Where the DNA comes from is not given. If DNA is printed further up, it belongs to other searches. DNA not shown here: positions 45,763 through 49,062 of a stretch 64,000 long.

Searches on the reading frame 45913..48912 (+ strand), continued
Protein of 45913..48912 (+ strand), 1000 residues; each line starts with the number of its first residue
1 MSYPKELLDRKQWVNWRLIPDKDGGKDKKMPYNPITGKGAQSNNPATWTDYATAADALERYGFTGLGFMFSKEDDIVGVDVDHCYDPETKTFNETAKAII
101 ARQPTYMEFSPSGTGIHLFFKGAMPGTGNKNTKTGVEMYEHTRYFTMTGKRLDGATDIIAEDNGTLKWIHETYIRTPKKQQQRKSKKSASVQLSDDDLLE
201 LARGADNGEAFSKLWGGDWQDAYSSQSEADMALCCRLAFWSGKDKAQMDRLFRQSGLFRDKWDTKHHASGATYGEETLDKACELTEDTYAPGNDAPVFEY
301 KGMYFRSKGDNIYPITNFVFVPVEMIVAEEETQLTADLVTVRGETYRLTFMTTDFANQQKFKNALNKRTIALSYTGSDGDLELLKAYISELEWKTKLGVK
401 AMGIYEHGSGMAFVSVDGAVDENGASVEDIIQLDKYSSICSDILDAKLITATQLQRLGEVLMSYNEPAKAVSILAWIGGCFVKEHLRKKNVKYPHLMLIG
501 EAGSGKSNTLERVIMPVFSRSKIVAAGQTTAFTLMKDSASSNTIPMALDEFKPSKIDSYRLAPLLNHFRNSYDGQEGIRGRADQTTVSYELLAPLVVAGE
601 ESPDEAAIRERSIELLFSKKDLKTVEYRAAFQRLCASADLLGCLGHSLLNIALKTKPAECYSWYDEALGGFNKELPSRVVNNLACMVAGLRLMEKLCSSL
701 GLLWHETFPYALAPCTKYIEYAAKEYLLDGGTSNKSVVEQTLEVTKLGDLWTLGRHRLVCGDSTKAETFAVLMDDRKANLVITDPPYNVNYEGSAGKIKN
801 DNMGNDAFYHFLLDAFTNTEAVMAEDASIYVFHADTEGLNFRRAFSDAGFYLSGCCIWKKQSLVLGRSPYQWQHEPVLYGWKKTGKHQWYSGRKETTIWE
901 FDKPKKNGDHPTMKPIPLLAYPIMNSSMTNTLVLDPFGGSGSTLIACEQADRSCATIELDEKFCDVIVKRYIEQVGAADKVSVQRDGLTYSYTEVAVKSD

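Call 18: find_encoding_contigs(protein=P0007, flank=10000, max_places=3)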
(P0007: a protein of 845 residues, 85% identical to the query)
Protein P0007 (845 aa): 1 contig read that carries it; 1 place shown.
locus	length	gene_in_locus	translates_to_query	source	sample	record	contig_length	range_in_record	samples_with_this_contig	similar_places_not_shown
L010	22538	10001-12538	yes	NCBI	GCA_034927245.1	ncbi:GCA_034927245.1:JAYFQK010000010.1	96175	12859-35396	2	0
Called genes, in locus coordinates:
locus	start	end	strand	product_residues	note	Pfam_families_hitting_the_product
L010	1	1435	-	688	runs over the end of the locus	PF12161:HsdM_N, PF02384:N6_Mtase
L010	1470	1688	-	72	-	PF13443:HTH_26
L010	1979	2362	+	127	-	PF13560:HTH_31, PF12844:HTH_19, PF01381:HTH_3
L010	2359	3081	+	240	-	-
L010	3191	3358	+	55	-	-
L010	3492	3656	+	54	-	-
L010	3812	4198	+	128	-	PF08281:Sigma70_r4_2 (weak)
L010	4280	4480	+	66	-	-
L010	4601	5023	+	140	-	PF13392:HNH_3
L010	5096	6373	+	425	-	PF00176:SNF2-rel_dom, PF04851:ResIII (weak), PF00271:Helicase_C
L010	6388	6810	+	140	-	PF23984:DUF7307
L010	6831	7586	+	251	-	-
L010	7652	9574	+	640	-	PF01612:DNA_pol_A_exo1, PF00476:DNA_pol_A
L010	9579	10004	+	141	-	PF24963:DUF7768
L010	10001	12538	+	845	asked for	PF22763:NrS1-1_pol-like_HBD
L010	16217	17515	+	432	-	PF02195:ParB_N, PF01555:N6_N4_Mtase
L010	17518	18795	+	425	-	PF02195:ParB_N, PF01555:N6_N4_Mtase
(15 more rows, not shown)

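Call 23: search_solved_structures(query=window:45913-48912:+, max_evalue=0.01)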
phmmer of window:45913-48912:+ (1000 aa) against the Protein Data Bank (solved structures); distinct sequences matched with E-value up to 0.01: 16.
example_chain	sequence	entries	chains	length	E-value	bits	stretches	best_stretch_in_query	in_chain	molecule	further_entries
6k9a_A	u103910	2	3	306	6.3e-47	163.2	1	10-292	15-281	Primase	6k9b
6a9w_A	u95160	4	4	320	7.7e-47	162.9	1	10-292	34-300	Primase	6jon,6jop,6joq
7rr3_A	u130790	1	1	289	8.2e-47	162.8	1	10-292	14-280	Primase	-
7rr4_A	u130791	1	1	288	1.2e-46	162.2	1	10-292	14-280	Primase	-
7ola_A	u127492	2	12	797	1.7e-38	135.2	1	3-290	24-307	DNA primase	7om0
5hfj_A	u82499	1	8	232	1.5e-08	36.1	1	774-970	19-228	Adenine specific DNA methyltransferase (DpnA)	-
5hek_A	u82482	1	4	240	1.6e-08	36.1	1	774-970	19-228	Adenine specific DNA methyltransferase (DpnA)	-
9c3u_A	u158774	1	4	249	3.3e-08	35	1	906-970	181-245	Methyltransferase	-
8s9m_A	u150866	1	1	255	3.4e-08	35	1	774-968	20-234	DNA cytosine-N4 methyltransferase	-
8urk_A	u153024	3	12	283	3.5e-08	34.9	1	906-970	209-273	Methyltransferase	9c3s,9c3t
8s9n_A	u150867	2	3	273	4.2e-08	34.7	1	773-968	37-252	DNA cytosine-N4 methyltransferase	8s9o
2zie_A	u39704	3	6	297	2.3e-07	32.2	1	897-976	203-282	Putative modification methylase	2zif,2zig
6pbd_A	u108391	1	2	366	3e-06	28.5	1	773-970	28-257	Modification methylase CcrMI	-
1eg2_A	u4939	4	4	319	0.00053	21.1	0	863-958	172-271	MODIFICATION METHYLASE RSRI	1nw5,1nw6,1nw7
1nw8_A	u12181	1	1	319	0.00061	20.9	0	863-958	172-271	MODIFICATION METHYLASE RSRI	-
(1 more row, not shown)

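Call 30: search_solved_structures(query=A1, max_evalue=1)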
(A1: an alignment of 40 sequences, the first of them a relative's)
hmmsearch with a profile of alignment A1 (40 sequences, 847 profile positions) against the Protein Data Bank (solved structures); distinct sequences matched with E-value up to 1: 5.
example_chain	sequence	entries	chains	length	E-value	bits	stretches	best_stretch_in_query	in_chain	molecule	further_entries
7ola_A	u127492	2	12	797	2e-59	204.6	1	2-294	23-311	DNA primase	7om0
7rr3_A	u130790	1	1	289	1.3e-57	198.6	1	5-292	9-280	Primase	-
6k9a_A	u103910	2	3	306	1.5e-57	198.4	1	5-293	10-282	Primase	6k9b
6a9w_A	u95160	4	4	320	1.7e-57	198.2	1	5-293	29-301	Primase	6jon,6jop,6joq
7rr4_A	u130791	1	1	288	3.7e-57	197.1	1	5-292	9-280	Primase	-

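Call 41: predict_structure(alignment_id=A1)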
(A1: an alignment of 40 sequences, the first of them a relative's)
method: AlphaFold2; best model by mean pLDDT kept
length: 845 residues; sequences in the alignment: 40
mean_pLDDT: 79.0   pTM: 0.51
mean pLDDT of the five models: 79.0, 77.1, 74.2, 73.8, 72.4
residues with pLDDT >= 90: 242; 70-90: 420; 50-70: 116; < 50: 67
segments of 3 or more residues with pLDDT < 50: 177-190, 285-292, 521-536, 576-587, 601-604, 727-733
pLDDT, mean of each block of 10 residues (from residue 1): 85 88 75 88 85 90 89 88 90 92 93 91 87 89 86 90 93 65 31 76 73 86 84 82 85 89 78 85 52 67 74 86 85 88 85 76 75 83 85 88 86 90 90 74 89 90 81 91 89 72 66 78 37 50 65 53 56 48 45 64 52 56 73 86 94 95 92 78 93 96 92 86 49 63 87 86 90 86 69 80 88 88 89 79 65
secondary structure, 60 per line:
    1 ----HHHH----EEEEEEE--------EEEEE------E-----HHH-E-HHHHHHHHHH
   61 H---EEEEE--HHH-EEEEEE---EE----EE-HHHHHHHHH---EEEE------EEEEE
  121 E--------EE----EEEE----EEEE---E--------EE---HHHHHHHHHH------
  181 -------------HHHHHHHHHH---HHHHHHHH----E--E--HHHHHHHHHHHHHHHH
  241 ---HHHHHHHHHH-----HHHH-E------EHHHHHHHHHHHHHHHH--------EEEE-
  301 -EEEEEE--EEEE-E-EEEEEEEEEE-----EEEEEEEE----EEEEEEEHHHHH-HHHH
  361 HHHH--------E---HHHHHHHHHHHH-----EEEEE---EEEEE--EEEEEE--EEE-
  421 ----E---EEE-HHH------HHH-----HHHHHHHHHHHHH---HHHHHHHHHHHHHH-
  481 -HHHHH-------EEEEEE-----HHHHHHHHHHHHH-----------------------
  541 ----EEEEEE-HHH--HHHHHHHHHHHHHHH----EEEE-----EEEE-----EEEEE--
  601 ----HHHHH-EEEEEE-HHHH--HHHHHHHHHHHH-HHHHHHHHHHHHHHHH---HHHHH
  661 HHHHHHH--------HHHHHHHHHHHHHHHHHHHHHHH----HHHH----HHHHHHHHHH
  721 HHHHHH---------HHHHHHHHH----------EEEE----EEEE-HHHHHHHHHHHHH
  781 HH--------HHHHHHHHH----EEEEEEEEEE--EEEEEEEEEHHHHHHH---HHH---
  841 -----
elements in order (helices of 4 or more, strands of 3 or more residues): H5-8 E13-19 E28-32 H51-61 E65-69 E76-81 H94-102 E106-109 E116-121 E136-139 E144-147 H165-174 H194-203 H207-214 H225-240 H244-253 H259-262 H272-287 E296-299 E302-307 E310-313 E317-326 E332-339 E344-350 H351-355 H357-364 H377-388 E394-398 E402-406 E409-414 E417-419 E429-431 H450-462 H466-479 H482-486 E494-499 H505-517 E545-550 H557-571 E576-579 E585-588 E594-598 H605-609 E611-616 H618-621 H624-635 H637-652 H656-667 H676-698 H703-706 H711-726 H736-744 E755-758 E763-766 H768-782 H791-799 E804-813 E816-824 H825-831

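Call 43: fold_search(model_id=the predicted structure, library=pdb)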
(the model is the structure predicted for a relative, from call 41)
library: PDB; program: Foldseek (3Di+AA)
matches with E <= 10: 513; with E <= 0.001: 48
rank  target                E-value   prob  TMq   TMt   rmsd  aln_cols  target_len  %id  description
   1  7rr4                  8.5e-21  1.00  0.18  0.55  21.5       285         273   35  Structure of Deep-Sea Phage NrS-1 Primase-Polymerase N300 in complex with magnesium and pyrophosphate (released 2022-01-12)
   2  6jon                  6.5e-20  1.00  0.18  0.53  21.7       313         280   33  Crystal structures of phage NrS-1 N300-dNTPs-Mg2+ complex provide molecular mechanisms for substrate specificity (released 2019-06-26)
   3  6jop                  6.5e-20  1.00  0.19  0.54  21.6       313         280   34  Crystal structures of phage NrS-1 N300-dNTPs-Mg2+ complex provide molecular mechanisms for substrate specificity (released 2019-06-26)
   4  6k9a                  8.9e-20  1.00  0.19  0.55  21.5       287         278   34  The complex of NrS-1 N terminal domain (1-305) with dGTP (released 2020-06-17)
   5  6a9w                  1.6e-19  1.00  0.18  0.53  21.7       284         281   36  Structure of the bifunctional DNA primase-polymerase from phage NrS-1 (released 2019-03-13)
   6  7rr3                  3.9e-19  1.00  0.18  0.54  19.4       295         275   36  Structure of Deep-Sea Phage NrS-1 Primase-Polymerase N300 in complex with calcium and ddCTP (released 2022-01-12)
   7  5dgk_A                1.5e-12  1.00  0.36  0.53   9.5       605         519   13  SCCmec type IV Cch - active helicase (released 2016-08-24)
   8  5dgk_B                3.1e-12  1.00  0.36  0.54   9.4       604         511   12  SCCmec type IV Cch - active helicase (released 2016-08-24)
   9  8tch_B                8.9e-10  1.00  0.34  0.52   9.4       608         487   11  Initiation of replication protein with helicase activity encoded by Pathogenicity Island SaPIBov1 (released 2024-07-03)
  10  8tch_A                8.9e-10  1.00  0.33  0.51   9.4       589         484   11  Initiation of replication protein with helicase activity encoded by Pathogenicity Island SaPIBov1 (released 2024-07-03)
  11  8iqi_C                4.3e-07  1.00  0.23  0.22  33.6      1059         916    9  Structure of Full-Length AsfvPrimPol in Complex-Form (released 2023-07-26)
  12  8ww7_J                4.7e-07  1.00  0.20  0.20  34.2      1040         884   10  Structure of AMPPNP-Form AsfvPrimPol Dodecamer (released 2025-04-30)
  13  8wwa_C                7.9e-07  1.00  0.21  0.21  34.7      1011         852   10  Structure of AMPPNP-Form AsfvPrimPol Hexamer (released 2025-04-30)
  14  7pds_F                1.4e-06  1.00  0.20  0.29  17.3       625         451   10  The structure of PriRep1 with dsDNA (released 2022-07-13)
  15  8iqi_A                1.9e-06  1.00  0.21  0.20  33.4      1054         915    9  Structure of Full-Length AsfvPrimPol in Complex-Form (released 2023-07-26)
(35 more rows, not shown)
